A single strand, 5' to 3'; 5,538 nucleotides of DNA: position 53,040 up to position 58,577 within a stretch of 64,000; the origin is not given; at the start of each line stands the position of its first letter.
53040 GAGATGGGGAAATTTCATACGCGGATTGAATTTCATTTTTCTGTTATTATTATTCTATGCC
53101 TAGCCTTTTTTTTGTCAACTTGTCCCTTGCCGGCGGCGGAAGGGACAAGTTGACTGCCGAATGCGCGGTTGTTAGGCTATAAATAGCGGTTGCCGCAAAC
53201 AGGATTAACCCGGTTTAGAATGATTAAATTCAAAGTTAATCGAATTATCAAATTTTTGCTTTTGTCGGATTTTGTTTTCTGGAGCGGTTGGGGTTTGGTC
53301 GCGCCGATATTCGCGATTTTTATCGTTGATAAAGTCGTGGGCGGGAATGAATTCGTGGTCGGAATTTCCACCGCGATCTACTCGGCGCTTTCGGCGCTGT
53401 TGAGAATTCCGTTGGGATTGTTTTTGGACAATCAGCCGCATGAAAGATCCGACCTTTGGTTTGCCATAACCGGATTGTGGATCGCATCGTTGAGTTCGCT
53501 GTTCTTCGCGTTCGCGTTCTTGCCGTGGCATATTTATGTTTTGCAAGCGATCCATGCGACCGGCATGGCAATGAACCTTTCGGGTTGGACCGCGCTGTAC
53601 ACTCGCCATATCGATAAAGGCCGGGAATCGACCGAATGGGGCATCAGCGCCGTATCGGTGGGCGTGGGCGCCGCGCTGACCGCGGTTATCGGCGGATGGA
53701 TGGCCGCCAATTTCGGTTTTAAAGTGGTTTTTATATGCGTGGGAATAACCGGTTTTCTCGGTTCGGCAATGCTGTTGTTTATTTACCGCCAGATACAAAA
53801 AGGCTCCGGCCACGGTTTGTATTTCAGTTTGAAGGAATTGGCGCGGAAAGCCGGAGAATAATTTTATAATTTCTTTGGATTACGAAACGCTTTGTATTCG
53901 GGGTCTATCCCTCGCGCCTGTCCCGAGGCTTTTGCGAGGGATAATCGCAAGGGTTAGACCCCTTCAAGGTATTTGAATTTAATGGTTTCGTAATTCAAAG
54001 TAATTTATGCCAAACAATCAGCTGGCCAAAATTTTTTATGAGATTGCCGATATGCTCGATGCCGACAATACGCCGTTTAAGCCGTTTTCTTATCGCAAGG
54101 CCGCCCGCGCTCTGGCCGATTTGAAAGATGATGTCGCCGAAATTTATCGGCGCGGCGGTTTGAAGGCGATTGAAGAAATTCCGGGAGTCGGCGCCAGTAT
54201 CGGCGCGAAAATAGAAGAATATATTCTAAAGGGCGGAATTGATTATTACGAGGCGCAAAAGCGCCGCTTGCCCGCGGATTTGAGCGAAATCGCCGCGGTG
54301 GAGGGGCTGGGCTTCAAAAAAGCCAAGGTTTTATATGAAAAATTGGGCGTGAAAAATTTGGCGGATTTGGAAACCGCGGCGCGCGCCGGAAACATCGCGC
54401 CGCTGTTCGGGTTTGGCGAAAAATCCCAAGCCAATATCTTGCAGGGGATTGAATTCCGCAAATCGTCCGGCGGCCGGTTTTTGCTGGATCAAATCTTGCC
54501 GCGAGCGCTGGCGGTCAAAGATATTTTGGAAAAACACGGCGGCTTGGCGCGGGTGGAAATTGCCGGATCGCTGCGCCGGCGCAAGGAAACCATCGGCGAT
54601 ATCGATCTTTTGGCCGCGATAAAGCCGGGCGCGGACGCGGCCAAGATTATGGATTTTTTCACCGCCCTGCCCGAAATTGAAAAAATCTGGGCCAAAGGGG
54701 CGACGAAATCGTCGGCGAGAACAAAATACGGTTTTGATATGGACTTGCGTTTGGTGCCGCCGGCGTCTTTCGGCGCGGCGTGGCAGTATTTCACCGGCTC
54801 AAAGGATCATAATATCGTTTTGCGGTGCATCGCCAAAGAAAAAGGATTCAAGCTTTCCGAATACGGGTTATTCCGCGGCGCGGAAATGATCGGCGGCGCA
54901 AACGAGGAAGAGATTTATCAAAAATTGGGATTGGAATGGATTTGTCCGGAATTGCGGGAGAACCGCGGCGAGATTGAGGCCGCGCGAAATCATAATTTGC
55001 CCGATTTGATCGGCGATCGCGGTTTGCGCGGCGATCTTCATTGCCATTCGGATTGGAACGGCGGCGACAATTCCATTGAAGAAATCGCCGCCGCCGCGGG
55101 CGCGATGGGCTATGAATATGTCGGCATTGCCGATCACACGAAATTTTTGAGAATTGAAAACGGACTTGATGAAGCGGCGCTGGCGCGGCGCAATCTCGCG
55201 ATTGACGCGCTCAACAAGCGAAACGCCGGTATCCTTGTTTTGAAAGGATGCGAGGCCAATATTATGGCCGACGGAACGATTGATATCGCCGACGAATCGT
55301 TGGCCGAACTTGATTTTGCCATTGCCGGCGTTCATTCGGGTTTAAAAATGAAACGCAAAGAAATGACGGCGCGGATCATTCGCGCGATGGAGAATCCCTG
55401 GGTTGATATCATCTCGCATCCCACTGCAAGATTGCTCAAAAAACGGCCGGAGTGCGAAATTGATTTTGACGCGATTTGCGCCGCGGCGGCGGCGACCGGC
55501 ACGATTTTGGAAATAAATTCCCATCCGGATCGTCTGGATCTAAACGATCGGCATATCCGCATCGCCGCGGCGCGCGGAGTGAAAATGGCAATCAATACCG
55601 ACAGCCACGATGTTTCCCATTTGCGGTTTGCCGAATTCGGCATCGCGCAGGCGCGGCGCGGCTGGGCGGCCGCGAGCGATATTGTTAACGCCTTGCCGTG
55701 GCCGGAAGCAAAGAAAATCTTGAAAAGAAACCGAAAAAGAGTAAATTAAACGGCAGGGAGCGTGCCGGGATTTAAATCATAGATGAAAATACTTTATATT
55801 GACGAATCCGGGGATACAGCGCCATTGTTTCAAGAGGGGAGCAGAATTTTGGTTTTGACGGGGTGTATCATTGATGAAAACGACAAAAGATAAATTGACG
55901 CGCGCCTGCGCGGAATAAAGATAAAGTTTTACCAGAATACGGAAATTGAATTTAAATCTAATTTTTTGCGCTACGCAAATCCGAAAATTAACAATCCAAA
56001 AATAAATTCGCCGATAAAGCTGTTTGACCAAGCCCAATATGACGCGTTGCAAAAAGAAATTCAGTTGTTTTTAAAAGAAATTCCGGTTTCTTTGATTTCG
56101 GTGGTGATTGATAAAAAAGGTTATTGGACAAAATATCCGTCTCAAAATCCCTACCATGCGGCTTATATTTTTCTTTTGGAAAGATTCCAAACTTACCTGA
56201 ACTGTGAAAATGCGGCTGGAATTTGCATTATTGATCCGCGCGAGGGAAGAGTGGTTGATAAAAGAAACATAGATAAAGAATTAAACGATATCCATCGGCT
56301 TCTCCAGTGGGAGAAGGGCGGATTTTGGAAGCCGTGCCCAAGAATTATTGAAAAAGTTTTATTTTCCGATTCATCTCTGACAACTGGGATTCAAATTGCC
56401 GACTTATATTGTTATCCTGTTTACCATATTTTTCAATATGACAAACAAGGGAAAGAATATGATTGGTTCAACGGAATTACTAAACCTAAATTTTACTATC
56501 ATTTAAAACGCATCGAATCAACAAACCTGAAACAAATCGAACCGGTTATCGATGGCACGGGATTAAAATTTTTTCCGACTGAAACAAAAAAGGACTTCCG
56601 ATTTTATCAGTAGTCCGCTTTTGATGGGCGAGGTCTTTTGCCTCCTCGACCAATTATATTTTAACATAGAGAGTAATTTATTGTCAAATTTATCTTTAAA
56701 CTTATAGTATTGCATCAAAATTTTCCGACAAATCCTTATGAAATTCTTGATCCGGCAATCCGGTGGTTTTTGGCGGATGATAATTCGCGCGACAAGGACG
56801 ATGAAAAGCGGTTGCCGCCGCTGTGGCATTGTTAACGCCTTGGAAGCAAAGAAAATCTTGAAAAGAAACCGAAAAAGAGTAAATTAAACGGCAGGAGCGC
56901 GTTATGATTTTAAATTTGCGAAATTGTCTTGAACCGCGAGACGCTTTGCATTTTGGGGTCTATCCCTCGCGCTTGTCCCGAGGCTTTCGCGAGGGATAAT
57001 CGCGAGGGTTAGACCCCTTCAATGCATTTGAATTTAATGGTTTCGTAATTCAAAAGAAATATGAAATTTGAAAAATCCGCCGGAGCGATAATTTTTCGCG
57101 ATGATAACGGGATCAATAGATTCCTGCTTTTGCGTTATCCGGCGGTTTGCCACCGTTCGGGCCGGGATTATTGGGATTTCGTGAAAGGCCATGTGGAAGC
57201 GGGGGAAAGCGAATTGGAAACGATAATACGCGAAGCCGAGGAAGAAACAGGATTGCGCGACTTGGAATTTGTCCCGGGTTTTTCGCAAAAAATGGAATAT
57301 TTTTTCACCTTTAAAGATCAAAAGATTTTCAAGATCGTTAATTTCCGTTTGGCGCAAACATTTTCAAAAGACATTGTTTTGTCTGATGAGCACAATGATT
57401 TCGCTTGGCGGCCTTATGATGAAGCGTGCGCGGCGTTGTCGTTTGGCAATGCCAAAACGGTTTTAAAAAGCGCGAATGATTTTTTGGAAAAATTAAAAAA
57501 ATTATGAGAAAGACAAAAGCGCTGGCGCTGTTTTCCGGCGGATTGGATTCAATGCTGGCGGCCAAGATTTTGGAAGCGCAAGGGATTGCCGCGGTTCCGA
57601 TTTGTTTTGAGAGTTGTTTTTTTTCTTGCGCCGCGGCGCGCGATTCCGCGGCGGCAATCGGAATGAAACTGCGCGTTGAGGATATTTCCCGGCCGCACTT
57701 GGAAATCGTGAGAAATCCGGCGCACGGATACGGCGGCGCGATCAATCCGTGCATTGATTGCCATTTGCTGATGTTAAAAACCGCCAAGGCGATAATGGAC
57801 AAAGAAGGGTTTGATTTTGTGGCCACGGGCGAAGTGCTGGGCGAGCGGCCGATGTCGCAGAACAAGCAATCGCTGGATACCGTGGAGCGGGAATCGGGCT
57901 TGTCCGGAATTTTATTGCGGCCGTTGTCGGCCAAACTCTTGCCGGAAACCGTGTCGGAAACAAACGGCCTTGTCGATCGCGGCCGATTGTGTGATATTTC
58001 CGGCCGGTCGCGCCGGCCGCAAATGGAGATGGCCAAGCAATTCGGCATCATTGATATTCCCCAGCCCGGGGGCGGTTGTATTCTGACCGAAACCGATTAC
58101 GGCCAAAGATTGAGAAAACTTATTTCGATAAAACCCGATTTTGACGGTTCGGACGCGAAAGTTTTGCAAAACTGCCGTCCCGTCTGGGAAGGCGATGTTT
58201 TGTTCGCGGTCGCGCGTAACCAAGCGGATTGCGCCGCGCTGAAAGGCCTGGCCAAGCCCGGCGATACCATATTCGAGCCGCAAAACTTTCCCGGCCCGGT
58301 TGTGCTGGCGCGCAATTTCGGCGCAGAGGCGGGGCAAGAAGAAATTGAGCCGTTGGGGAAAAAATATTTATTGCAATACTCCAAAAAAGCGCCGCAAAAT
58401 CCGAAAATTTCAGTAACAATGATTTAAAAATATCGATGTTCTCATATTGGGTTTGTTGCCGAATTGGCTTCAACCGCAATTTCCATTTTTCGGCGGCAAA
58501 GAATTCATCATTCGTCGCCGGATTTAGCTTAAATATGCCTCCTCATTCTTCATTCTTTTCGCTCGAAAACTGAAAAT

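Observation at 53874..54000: Family-A ~127-nt palindromic element: five full copies, one core variant and several half-sites, with its terminal repeat sitting 5-20 nt upstream of start codons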

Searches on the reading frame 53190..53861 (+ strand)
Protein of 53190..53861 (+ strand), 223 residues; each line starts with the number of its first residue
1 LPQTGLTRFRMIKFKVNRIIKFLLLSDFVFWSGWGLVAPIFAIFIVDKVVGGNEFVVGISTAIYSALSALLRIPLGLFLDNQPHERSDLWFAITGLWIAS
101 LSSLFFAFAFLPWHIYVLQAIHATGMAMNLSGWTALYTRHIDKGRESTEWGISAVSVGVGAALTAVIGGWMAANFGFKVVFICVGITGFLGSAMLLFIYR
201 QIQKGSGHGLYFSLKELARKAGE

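Call 12: search_protein_families(library=pfam, proteins=[window:53190-53861:+])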
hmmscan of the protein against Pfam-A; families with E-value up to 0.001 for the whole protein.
window:53190-53861:+ (223 aa): 1 family
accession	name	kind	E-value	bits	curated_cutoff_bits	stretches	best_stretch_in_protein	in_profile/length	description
PF07690.21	MFS_1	-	5.4e-15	55.6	33.4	1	24-199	2-172/347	Major Facilitator Superfamily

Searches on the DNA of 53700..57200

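Call 22: search_rna_families(source=window, start=53700, end=57200, threshold=evalue, max_evalue=10)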
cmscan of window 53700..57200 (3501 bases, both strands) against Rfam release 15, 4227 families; matches with E-value up to 10: 5.
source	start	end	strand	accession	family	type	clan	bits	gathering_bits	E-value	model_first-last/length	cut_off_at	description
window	55220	55256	-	RF01345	CRISPR-DR35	Gene; CRISPR;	-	22.1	35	0.49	1-36/36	no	CRISPR RNA direct repeat element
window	56348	56411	+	RF03189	mir-1175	Gene; miRNA;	-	18.9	51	0.83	1-72/72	no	mir-1175 microRNA precursor family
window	54366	54406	-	RF01340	CRISPR-DR29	Gene; CRISPR;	-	18.6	39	2.1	1-37/37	no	CRISPR RNA direct repeat element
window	56977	57083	-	RF02180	ST7-AS1_2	Gene; lncRNA;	-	14.2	50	7.3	1-110/110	no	ST7 antisense RNA 1 conserved region 2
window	55056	55144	-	RF02791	CcsR1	Gene; sRNA;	-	13.6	65.3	9.4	1-83/83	no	Conserved CCUCCUCCC motif stress-induced RNA 1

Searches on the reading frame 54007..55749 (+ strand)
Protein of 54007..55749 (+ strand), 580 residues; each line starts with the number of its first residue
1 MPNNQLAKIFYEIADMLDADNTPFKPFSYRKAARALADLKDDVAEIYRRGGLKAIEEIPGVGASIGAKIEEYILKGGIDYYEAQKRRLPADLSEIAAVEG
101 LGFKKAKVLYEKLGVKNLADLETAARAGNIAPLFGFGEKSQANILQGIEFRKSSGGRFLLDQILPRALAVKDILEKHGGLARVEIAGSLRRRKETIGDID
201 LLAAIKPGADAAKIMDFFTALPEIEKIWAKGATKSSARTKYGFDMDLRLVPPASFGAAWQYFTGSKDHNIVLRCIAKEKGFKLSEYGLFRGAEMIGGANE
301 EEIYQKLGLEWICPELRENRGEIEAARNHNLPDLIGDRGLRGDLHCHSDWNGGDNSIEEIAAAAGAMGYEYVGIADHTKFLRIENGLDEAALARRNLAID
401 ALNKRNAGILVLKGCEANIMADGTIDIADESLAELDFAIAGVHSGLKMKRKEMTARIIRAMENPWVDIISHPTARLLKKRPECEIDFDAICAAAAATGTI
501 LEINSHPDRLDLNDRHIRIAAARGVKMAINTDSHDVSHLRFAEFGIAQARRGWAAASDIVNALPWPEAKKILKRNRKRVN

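Call 12: search_protein_families(library=pfam, proteins=[window:54007-55749:+])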
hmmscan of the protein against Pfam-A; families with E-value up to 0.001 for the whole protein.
window:54007-55749:+ (580 aa): 3 families
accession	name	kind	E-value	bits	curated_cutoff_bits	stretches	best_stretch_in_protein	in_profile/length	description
PF14791.11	DNA_pol_B_thumb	-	2.6e-23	82.1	25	1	258-318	1-63/63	DNA polymerase beta thumb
PF14716.13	HHH_8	-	6.4e-15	55.7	30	1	1-76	1-71/73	Helix-hairpin-helix domain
PF02811.25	PHP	-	6.4e-08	33.5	26.4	1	343-506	1-164/164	PHP domain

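Call 14: find_encoding_contigs(protein=window:54007-55749:+, flank=10000, max_places=6)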
Protein window:54007-55749:+ (580 aa): 7 contigs read that carry it; 3 places shown.
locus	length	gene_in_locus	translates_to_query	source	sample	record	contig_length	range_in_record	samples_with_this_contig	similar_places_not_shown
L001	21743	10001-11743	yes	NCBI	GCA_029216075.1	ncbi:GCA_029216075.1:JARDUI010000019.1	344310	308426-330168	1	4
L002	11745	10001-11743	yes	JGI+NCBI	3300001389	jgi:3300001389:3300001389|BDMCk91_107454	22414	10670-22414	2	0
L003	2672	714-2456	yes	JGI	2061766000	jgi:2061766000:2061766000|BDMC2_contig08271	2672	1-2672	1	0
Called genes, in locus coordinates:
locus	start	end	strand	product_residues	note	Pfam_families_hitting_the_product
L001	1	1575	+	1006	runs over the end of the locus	PF07495:Y_Y_Y (faint)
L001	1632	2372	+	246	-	-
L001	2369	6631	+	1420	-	PF19077:Big_13 (faint), PF07495:Y_Y_Y (faint), PF09471:Peptidase_M64 (weak)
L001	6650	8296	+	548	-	PF19077:Big_13 (faint), PF07495:Y_Y_Y (faint)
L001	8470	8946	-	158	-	PF03449:GreA_GreB_N (weak), PF01272:GreA_GreB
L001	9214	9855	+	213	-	PF07690:MFS_1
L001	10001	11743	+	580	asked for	PF14716:HHH_8, PF14791:DNA_pol_B_thumb, PF02811:PHP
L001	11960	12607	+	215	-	PF12686:DUF3800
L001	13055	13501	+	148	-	PF00293:NUDIX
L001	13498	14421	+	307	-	PF02568:ThiI (faint)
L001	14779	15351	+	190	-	PF20803:PaaX_M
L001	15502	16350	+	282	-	PF04055:Radical_SAM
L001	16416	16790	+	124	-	PF01035:DNA_binding_1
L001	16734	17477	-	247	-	PF00156:Pribosyltran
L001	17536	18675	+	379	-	PF11104:PilM_2, PF14450:FtsA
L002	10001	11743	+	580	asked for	PF14716:HHH_8, PF14791:DNA_pol_B_thumb, PF02811:PHP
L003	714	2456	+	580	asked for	PF14716:HHH_8, PF14791:DNA_pol_B_thumb, PF02811:PHP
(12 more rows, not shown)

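Call 25: find_homologous_proteins(query=window:54007-55749:+, max_evalue=1e-30)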
Query window:54007-55749:+ (580 aa): 7998 proteins with E <= 1e-30 among 8000 candidates; the best 120 are listed.
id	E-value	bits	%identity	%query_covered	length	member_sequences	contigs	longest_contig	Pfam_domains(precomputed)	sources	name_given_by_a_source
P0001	0.0e+0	1232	96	100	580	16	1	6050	PF14716.14,PF02811.27,PF14791.12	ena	-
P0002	0.0e+0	1112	86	100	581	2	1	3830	PF14716.14,PF02811.27,PF14791.12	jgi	-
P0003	7.1e-278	941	74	100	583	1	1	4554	PF14520.13,PF14716.14,PF02811.27,PF14791.12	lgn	-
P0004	6.3e-271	918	71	100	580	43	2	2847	PF14520.13,PF14716.14,PF02811.27,PF14791.12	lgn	-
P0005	2.4e-270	916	72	100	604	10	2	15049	PF14520.13,PF14716.14,PF02811.27,PF14791.12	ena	-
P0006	1.8e-269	913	72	100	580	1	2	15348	PF14520.13,PF14716.14,PF02811.27,PF14791.12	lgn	-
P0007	8.2e-269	911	70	100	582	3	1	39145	PF14520.13,PF14716.14,PF14791.12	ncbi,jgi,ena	-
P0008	2.2e-266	903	72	100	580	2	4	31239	PF14520.13,PF14716.14,PF02811.27,PF14791.12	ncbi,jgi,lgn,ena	-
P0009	1.6e-265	900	71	100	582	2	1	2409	PF14716.14,PF02811.27,PF14791.12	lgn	-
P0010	3.1e-247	840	66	99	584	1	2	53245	PF14520.13,PF14716.14,PF02811.27,PF14791.12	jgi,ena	-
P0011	2.9e-244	830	66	100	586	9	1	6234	PF14520.13,PF14716.14,PF14791.12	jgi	-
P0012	1.7e-241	821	66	99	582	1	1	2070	PF14520.13,PF14716.14,PF02811.27,PF14792.13,PF14791.12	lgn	-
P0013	1.4e-238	811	66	97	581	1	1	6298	PF14520.13,PF14716.14,PF02811.27,PF14791.12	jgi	jgi:DNA polymerase (family 10)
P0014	1.2e-233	795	65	100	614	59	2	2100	PF14716.14,PF02811.27,PF14791.12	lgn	-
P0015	7.8e-233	792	64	99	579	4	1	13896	PF10391.16,PF14520.13,PF14716.14,PF02811.27,PF14791.12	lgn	-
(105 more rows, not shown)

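Call 26: find_encoding_contigs(protein=P0001, flank=5000, max_places=2)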
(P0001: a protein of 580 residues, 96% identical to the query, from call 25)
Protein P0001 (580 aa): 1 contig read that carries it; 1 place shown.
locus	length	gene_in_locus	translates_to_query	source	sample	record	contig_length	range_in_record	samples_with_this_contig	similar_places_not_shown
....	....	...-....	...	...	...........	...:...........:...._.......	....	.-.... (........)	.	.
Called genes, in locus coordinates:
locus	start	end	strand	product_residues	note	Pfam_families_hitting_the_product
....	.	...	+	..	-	?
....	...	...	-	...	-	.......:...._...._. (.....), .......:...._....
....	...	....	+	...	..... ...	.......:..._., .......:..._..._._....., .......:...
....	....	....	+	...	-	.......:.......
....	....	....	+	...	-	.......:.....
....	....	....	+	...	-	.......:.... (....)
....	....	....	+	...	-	?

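Call 27: find_encoding_contigs(protein=P0002, flank=5000, max_places=2)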
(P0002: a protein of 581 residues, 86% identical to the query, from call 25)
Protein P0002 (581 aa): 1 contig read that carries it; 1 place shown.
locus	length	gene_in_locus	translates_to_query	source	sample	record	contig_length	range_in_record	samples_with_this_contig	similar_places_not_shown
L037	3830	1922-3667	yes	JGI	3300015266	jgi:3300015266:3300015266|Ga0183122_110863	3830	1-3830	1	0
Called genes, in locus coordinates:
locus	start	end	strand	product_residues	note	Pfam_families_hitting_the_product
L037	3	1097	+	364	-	?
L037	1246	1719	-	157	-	PF01272:GreA_GreB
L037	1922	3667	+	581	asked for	PF14716:HHH_8, PF14791:DNA_pol_B_thumb, PF02811:PHP (weak)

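Call 28: find_encoding_contigs(protein=P0008, flank=10000, max_places=2)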
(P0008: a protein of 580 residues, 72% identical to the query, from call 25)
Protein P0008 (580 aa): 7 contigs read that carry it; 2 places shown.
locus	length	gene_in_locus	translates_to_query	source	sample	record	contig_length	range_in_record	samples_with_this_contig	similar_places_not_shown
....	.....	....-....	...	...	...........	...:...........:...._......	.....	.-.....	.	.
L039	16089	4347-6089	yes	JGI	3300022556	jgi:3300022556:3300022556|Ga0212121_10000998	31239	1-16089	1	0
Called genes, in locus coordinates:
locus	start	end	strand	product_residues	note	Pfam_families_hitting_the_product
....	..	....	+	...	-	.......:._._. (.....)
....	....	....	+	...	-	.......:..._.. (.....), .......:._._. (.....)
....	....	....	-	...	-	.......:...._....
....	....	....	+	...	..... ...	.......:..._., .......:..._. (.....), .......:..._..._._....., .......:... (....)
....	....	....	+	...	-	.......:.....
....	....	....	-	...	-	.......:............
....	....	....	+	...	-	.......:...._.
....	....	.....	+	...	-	-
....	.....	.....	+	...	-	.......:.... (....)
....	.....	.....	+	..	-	-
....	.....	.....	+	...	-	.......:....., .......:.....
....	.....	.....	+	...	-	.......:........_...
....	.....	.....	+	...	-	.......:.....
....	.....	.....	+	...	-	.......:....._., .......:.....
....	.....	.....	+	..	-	?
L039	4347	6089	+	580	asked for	PF14716:HHH_8, PF14520:HHH_5 (faint), PF14791:DNA_pol_B_thumb, PF02811:PHP (weak)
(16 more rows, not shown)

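Call 29: find_encoding_contigs(protein=P0007, flank=10000, max_places=2)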
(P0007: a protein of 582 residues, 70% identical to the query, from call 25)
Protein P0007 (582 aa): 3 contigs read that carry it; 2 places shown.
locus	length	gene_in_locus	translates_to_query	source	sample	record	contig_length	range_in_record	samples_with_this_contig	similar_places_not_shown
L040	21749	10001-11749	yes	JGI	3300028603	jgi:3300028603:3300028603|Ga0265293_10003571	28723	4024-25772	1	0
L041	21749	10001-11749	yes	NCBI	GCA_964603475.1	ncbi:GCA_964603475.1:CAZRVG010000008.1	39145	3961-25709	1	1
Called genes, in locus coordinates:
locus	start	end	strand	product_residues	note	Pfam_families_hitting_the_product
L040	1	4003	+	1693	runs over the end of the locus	-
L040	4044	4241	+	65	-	-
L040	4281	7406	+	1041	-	-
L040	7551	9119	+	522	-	PF19077:Big_13 (faint), PF15418:DUF4625 (faint), PF07495:Y_Y_Y (faint)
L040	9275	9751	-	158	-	PF01272:GreA_GreB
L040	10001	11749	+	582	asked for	PF14716:HHH_8, PF14520:HHH_5 (weak), PF14791:DNA_pol_B_thumb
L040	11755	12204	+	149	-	PF00293:NUDIX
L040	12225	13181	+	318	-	PF02568:ThiI (weak), PF03054:tRNA_Me_trans (faint)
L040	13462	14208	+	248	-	PF00717:Peptidase_S24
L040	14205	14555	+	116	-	PF02452:PemK_toxin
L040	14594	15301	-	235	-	PF00156:Pribosyltran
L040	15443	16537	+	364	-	PF11104:PilM_2, PF14450:FtsA (weak)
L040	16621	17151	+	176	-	-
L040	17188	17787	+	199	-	PF04350:PilO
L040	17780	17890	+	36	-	-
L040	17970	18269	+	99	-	-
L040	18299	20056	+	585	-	PF05157:MshEN, PF00437:T2SSE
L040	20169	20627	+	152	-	PF00072:Response_reg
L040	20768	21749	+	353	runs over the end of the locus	PF00437:T2SSE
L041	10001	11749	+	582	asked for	PF14716:HHH_8, PF14520:HHH_5 (weak), PF14791:DNA_pol_B_thumb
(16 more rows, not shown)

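Call 41: list_cluster_members(proteins=[window:54007-55749:+, window:1613-3394:+])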
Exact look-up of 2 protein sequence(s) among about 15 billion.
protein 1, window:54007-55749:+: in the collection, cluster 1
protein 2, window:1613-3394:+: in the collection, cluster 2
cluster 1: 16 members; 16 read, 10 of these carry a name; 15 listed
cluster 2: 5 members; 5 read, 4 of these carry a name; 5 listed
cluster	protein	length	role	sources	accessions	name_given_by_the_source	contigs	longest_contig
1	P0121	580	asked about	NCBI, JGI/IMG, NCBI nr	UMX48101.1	MAG: DNA polymerase/3'-5' exonuclease PolX [Candidatus Nealsonbacteria bacterium DGGOD1a] | DNA polymerase IV (family X)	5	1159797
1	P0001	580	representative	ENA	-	-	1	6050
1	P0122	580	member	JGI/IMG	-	DNA polymerase (family 10)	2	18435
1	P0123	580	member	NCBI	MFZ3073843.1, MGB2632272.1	MAG: DNA polymerase/3'-5' exonuclease PolX [Minisyncoccales bacterium]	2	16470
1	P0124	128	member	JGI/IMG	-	DNA polymerase (family 10)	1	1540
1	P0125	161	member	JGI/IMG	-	DNA polymerase (family 10)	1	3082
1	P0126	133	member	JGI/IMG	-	DNA polymerase (family 10)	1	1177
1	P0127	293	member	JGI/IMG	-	DNA polymerase IV (family X)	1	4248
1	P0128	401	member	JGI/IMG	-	DNA polymerase (family 10)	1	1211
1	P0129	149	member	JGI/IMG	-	DNA polymerase (family 10)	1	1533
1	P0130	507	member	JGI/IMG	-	DNA polymerase (family 10)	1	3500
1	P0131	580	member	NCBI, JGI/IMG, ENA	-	-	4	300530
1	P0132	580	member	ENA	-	-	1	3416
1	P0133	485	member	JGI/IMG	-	-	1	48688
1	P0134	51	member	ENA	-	-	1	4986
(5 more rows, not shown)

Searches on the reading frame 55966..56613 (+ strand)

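Call 13: search_protein_families(library=pfam, proteins=[window:55966-56613:+])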
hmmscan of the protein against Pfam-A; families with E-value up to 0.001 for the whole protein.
window:55966-56613:+ (215 aa): 1 family
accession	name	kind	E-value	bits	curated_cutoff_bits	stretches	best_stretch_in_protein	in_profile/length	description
PF12686.12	DUF3800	-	2.1e-09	38.7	21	1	42-154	51-148/149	Protein of unknown function (DUF3800)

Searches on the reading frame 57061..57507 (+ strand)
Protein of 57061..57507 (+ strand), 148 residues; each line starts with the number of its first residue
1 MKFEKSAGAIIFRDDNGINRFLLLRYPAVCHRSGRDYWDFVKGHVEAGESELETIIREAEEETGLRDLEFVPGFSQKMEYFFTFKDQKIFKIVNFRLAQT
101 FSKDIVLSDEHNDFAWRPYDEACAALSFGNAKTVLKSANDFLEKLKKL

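Call 12: search_protein_families(library=pfam, proteins=[window:57061-57507:+])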
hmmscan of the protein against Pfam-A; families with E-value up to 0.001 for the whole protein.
window:57061-57507:+ (148 aa): 1 family
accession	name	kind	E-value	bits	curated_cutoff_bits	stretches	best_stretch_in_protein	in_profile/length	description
PF00293.34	NUDIX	-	3.9e-17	62.9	21.1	1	4-129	3-126/134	NUDIX domain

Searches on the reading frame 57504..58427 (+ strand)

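Call 13: search_protein_families(library=pfam, proteins=[window:57504-58427:+])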
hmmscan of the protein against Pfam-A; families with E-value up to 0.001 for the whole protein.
window:57504-58427:+ (307 aa): 3 families
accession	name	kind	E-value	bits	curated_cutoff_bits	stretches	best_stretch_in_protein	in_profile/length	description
PF02568.20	ThiI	-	4.8e-06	26.8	20.5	1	4-141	4-144/197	Thiamine biosynthesis protein (ThiI)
PF24167.1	DUF7411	-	0.00042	20.4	28.7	1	5-69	2-66/194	Family of unknown function (DUF7411)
PF18297.6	NFACT-R_2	-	0.00059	20.4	26.9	1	236-304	14-77/104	NFACT protein RNA binding domain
